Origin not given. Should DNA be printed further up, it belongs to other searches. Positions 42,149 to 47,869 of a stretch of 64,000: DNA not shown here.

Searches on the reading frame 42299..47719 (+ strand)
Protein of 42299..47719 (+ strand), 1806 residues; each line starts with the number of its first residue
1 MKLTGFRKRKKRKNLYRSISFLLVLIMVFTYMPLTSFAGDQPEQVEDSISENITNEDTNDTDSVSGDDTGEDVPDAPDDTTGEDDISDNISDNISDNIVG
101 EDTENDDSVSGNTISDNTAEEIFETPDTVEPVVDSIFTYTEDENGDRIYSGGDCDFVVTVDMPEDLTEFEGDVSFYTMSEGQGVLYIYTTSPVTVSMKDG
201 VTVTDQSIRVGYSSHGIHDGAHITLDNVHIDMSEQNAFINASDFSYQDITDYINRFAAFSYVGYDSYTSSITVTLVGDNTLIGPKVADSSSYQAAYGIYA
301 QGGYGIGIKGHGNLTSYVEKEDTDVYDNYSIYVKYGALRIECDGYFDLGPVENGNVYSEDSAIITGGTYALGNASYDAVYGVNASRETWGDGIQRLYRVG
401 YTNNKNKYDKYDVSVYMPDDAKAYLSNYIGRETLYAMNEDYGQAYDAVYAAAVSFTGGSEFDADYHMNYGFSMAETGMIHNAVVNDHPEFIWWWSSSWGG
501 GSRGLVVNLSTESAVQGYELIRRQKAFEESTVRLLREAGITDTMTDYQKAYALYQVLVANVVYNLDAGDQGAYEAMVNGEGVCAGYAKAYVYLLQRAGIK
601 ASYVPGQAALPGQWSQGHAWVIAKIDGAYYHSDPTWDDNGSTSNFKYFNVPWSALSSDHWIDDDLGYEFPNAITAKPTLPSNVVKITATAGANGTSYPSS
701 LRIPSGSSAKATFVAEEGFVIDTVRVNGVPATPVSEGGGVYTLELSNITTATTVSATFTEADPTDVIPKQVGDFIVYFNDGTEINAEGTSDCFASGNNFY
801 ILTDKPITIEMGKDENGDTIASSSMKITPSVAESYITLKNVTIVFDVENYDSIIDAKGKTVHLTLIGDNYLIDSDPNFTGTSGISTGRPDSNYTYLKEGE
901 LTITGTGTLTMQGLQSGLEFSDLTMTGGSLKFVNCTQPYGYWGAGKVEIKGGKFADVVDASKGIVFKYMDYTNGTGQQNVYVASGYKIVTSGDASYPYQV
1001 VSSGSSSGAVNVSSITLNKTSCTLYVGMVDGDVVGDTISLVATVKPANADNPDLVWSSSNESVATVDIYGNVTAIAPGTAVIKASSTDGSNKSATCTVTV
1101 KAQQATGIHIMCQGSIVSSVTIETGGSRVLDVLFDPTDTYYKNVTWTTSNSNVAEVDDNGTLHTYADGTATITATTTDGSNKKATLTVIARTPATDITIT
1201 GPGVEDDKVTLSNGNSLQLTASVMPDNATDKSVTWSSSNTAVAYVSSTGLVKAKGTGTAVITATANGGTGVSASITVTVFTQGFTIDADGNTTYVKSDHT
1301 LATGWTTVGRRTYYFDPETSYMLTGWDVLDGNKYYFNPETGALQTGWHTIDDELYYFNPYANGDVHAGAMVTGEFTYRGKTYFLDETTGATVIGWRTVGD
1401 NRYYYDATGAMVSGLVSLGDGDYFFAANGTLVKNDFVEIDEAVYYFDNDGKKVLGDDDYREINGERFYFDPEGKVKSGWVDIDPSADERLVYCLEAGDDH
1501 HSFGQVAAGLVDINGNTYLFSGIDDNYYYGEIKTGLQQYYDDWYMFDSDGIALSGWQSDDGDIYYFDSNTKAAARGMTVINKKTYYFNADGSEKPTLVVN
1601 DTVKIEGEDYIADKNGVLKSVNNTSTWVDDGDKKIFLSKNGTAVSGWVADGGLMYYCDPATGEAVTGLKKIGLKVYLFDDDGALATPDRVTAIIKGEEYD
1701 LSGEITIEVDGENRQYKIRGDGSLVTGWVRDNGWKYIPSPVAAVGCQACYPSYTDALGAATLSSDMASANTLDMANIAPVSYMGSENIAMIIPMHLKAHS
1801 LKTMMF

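Call 4: search_protein_families(library=pfam, proteins=[window:42299-47719:+])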
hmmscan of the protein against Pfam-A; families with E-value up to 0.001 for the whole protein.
window:42299-47719:+ (1806 aa): 4 families
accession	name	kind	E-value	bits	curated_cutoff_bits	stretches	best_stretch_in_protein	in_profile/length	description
PF19127.6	Choline_bind_3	-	1.3e-42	143.9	27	5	1302-1343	1-42/47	Choline-binding repeat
PF02368.24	Big_2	-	3.3e-39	133.1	22.8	3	1204-1270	7-73/79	Bacterial Ig-like domain (group 2)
PF01841.26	Transglut_core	-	3e-13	50.4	23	1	542-634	10-108/108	Transglutaminase-like superfamily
PF01473.26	Choline_bind_1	-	2.6e-10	40.5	20.5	0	1394-1411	2-19/19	Putative cell wall binding repeat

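Call 114: find_homologous_proteins(query=window:42299-47719:+, region=120-1010, max_evalue=1e-10)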
Query window:42299-47719:+, residues 120-1010 (891 aa): 7 proteins with E <= 1e-10 among 8000 candidates.
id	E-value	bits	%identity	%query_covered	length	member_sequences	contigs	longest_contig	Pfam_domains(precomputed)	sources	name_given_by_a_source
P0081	0.0e+0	1759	89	99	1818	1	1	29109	PF19127.7,PF26182.1,PF01473.27,PF02368.25,PF26918.1,PF01841.26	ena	-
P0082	0.0e+0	1753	88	100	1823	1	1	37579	PF19127.7,PF26182.1,PF01473.27,PF02368.25,PF26918.1,PF01841.26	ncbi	-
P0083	1.9e-80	289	45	37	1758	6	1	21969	PF13306.13,PF16640.12,PF13855.13,PF01841.26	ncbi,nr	ncbi:MAG: leucine-rich repeat protein [Lachnospiraceae bacterium]|nr:leucine-rich repeat protein [La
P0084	2.3e-79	286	32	67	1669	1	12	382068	PF13306.13,PF16640.12,PF01841.26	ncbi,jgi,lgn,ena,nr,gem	ncbi:MAG: hypothetical protein E7271_05620 [Lachnospiraceae bacterium]|jgi:hypothetical protein|nr:h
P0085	8.0e-72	261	41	38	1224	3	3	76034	PF13306.13,PF17789.8,PF13855.13,PF01841.26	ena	-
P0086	2.8e-70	256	41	37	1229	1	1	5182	PF13306.13,PF01841.26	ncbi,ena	-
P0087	4.6e-12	63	31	21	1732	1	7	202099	PF01841.26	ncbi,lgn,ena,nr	ncbi:MAG: hypothetical protein J5649_09020 [Lachnospiraceae bacterium]|nr:hypothetical protein [Lach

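Call 115: find_encoding_contigs(protein=P0082, flank=10000, max_places=1)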
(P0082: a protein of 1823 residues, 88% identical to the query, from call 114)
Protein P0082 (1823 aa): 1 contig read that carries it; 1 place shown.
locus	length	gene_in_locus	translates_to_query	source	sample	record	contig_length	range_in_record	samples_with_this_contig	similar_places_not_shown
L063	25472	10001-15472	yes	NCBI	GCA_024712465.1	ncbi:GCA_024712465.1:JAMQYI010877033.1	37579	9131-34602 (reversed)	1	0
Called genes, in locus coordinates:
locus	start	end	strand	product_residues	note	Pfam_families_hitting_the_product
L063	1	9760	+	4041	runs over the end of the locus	PF22359:Big-like (weak)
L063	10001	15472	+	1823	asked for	PF01841:Transglut_core, PF01473:Choline_bind_1 (faint), PF02368:Big_2, PF26182:Ig_NUP210_5th (faint), PF02368:Big_2, PF26918:Ig_Eae (weak), PF19127:Choline_bind_3 (weak)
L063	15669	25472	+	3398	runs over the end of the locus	-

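Call 116: find_encoding_contigs(protein=P0081, flank=10000, max_places=1)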
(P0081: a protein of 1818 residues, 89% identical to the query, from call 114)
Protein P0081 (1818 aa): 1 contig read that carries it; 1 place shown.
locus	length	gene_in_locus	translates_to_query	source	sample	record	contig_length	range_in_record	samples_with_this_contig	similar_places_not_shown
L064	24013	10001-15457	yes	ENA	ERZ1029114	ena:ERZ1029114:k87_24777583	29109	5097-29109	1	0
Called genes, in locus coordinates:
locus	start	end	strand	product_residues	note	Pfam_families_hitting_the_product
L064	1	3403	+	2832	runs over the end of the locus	?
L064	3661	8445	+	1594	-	PF02368:Big_2, PF01473:Choline_bind_1 (faint), PF19127:Choline_bind_3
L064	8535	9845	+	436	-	PF01554:MatE (weak)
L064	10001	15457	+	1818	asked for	PF01841:Transglut_core, PF01473:Choline_bind_1 (faint), PF02368:Big_2, PF26182:Ig_NUP210_5th (faint), PF02368:Big_2, PF26918:Ig_Eae (weak), PF19127:Choline_bind_3 (weak)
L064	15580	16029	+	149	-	PF13443:HTH_26 (weak)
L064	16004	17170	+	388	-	-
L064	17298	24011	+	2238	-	?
